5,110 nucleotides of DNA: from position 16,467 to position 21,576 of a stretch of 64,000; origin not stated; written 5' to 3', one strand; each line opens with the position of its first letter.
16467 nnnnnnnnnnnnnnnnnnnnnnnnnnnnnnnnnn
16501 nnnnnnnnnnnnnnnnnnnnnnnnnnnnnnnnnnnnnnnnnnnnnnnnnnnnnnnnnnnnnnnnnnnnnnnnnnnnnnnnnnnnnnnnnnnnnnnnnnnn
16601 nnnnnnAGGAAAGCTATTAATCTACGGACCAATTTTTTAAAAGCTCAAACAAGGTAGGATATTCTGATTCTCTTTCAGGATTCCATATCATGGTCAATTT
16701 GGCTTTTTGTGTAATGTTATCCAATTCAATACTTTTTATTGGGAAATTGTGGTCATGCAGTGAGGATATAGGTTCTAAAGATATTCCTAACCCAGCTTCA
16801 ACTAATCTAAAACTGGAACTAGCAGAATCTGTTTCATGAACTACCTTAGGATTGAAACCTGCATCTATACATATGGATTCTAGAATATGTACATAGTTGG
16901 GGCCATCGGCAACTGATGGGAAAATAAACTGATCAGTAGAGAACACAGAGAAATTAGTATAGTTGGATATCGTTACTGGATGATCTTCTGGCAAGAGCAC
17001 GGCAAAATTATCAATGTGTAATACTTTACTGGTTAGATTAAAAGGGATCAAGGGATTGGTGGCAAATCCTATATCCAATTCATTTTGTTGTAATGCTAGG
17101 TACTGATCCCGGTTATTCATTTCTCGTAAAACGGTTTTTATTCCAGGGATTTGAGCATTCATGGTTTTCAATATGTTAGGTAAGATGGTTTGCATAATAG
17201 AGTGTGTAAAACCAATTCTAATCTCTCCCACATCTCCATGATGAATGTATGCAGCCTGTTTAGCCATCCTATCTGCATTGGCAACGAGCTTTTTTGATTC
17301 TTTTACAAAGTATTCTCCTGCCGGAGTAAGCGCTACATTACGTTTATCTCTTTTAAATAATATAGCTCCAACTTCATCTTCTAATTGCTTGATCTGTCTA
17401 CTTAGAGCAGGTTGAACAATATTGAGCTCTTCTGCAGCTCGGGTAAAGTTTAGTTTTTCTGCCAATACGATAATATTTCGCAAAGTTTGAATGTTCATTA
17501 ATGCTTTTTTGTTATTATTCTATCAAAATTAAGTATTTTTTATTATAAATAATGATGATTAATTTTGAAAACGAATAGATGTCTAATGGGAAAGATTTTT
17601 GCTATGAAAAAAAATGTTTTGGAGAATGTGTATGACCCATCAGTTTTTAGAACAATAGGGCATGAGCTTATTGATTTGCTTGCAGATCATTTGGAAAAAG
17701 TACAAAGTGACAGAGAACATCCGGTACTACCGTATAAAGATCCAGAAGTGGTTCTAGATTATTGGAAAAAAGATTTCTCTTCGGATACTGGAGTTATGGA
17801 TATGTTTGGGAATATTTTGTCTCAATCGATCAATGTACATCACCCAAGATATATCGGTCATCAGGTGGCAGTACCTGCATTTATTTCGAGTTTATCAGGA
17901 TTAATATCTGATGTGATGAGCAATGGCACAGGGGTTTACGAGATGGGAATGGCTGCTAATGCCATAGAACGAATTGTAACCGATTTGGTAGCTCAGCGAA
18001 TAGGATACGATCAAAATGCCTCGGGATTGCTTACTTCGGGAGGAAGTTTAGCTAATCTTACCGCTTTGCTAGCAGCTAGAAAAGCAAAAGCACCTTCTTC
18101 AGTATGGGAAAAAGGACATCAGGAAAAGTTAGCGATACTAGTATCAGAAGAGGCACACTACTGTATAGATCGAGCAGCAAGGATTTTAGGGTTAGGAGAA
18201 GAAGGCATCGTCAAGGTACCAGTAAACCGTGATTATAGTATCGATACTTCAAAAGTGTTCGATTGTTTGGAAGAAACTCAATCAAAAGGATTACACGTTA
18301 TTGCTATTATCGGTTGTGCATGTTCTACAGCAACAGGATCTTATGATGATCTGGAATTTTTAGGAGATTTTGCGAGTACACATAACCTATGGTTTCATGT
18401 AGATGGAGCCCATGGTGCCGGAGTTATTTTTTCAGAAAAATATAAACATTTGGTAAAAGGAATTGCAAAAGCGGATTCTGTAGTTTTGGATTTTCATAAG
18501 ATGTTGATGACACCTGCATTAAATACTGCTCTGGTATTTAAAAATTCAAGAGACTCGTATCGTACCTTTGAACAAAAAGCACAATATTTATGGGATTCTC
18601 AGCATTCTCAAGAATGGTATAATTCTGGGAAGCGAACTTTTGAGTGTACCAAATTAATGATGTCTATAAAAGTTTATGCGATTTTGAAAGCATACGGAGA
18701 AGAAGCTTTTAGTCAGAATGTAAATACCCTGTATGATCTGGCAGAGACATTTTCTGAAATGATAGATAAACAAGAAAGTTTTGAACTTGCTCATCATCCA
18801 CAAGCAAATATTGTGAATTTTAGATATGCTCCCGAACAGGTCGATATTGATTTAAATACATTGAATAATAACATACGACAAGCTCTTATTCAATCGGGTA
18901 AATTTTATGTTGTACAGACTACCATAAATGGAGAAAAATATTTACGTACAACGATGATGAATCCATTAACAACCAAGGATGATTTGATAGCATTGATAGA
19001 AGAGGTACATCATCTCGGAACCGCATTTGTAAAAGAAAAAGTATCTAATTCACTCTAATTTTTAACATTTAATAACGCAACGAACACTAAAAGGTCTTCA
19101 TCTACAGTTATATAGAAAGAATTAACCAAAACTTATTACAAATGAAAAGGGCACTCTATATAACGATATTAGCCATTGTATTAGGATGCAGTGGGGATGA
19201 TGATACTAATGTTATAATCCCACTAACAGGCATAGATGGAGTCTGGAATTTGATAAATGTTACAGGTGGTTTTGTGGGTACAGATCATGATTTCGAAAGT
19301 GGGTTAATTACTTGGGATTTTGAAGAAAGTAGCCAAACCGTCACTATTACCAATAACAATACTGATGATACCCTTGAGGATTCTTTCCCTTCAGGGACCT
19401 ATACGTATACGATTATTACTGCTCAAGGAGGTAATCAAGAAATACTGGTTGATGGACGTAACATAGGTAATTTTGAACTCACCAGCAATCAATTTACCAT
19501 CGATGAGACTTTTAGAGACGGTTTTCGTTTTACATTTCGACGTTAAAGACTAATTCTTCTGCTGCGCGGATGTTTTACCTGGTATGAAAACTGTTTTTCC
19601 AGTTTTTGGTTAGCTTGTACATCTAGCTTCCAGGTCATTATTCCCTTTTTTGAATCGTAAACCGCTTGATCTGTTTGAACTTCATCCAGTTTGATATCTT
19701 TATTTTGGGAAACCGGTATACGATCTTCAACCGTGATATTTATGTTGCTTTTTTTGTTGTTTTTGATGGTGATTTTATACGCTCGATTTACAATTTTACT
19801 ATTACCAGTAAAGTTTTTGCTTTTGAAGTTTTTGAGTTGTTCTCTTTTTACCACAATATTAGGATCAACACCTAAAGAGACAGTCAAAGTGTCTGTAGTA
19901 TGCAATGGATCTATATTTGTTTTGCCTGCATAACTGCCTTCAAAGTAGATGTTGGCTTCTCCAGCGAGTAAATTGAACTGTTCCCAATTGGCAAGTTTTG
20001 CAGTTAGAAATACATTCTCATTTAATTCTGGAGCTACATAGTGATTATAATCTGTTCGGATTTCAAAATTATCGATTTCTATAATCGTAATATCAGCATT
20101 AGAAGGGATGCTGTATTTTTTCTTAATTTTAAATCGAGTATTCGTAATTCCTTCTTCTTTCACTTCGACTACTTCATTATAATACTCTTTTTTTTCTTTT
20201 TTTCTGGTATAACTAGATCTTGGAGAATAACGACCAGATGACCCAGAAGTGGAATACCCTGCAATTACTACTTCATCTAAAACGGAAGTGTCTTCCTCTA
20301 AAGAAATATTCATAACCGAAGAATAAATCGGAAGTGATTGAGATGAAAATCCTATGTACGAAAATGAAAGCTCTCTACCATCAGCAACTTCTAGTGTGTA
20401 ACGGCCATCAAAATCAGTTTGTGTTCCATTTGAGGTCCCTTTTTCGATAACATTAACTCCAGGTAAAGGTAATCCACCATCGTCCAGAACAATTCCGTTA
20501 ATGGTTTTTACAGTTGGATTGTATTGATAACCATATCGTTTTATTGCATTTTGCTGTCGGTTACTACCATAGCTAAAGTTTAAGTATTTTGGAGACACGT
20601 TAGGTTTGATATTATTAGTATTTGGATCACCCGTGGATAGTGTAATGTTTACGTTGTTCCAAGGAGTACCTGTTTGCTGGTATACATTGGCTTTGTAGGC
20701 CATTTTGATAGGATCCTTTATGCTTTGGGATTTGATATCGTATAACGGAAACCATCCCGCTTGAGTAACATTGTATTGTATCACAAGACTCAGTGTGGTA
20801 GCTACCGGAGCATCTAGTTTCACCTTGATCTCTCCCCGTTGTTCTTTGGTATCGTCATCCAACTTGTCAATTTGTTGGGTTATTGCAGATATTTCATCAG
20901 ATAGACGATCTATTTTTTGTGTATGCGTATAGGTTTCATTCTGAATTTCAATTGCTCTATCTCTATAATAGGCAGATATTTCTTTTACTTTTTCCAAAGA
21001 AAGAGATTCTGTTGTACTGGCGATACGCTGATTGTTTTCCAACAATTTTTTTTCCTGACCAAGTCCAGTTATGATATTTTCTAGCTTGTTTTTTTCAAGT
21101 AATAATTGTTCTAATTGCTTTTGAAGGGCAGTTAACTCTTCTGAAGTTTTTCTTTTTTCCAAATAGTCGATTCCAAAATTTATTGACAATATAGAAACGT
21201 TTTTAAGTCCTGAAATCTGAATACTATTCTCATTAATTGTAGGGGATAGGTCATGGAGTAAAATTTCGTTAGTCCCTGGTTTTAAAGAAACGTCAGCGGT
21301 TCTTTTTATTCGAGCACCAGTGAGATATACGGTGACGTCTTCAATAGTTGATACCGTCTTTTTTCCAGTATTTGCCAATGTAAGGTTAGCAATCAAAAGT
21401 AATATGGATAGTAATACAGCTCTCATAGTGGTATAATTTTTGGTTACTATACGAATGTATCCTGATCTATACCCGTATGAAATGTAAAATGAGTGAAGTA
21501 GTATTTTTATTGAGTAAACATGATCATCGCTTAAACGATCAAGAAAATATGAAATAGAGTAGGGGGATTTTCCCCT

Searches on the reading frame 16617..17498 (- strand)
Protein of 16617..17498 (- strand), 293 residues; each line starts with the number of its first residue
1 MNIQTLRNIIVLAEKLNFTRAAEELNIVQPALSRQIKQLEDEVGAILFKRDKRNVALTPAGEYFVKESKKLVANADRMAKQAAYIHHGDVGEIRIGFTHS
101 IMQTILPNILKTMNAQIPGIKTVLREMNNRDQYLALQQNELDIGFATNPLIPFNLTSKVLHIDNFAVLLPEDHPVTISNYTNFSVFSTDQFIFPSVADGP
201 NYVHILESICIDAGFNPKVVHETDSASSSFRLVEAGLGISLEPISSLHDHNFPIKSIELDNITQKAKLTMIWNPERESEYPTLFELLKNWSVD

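Call 17: search_protein_families(library=pfam, proteins=[window:16617-17498:-], max_evalue=0.01)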
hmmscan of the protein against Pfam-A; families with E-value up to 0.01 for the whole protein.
window:16617-17498:- (293 aa): 2 families
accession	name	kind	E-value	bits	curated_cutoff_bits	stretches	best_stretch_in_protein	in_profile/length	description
PF03466.25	LysR_substrate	-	1.4e-26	93.6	28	1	87-277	2-192/209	LysR substrate binding domain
PF00126.33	HTH_1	-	5.6e-21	74.7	26.6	1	4-62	2-60/60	Bacterial regulatory helix-turn-helix protein, lysR family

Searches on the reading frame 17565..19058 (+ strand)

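Call 17: search_protein_families(library=pfam, proteins=[window:17565-19058:+], max_evalue=0.01)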
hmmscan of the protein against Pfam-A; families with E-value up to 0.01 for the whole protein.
window:17565-19058:+ (497 aa): 4 families
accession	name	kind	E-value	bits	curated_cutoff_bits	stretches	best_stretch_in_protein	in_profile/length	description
PF00282.25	Pyridoxal_deC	-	1.1e-49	169.6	27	1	103-421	49-374/375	Pyridoxal-dependent decarboxylase conserved domain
PF00266.25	Aminotran_5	-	2.2e-06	27.3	21.5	1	115-467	24-362/371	Aminotransferase class-V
PF00155.27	Aminotran_1_2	-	5.9e-06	26.1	19.7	1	143-305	52-210/361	Aminotransferase class I and II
PF01212.27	Beta_elim_lyase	-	0.0038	17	27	1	186-318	69-205/288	Beta-eliminating lyase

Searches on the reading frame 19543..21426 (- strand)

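Call 17: search_protein_families(library=pfam, proteins=[window:19543-21426:-], max_evalue=0.01)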
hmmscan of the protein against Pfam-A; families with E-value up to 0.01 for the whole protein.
window:19543-21426:- (627 aa): 5 families
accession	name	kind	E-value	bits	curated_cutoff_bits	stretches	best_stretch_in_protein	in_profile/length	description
PF13598.12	DUF4139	-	9.1e-52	176.2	31.8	1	216-621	3-205/205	Domain of unknown function (DUF4139)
PF13600.11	DUF4140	-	3.4e-24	85.6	27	1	31-129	1-98/98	N-terminal domain of unknown function (DUF4140)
PF13715.12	CarbopepD_reg_2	-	1.3e-14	54.4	32.2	1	309-388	1-88/88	CarboxypepD_reg-like domain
PF13620.12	CarboxypepD_reg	-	1.8e-09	38.2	32.3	1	308-365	1-64/82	Carboxypeptidase regulatory-like domain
PF15976.11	CooC_C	-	0.0092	16.4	29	0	306-353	16-61/93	CS1-pili formation C-terminal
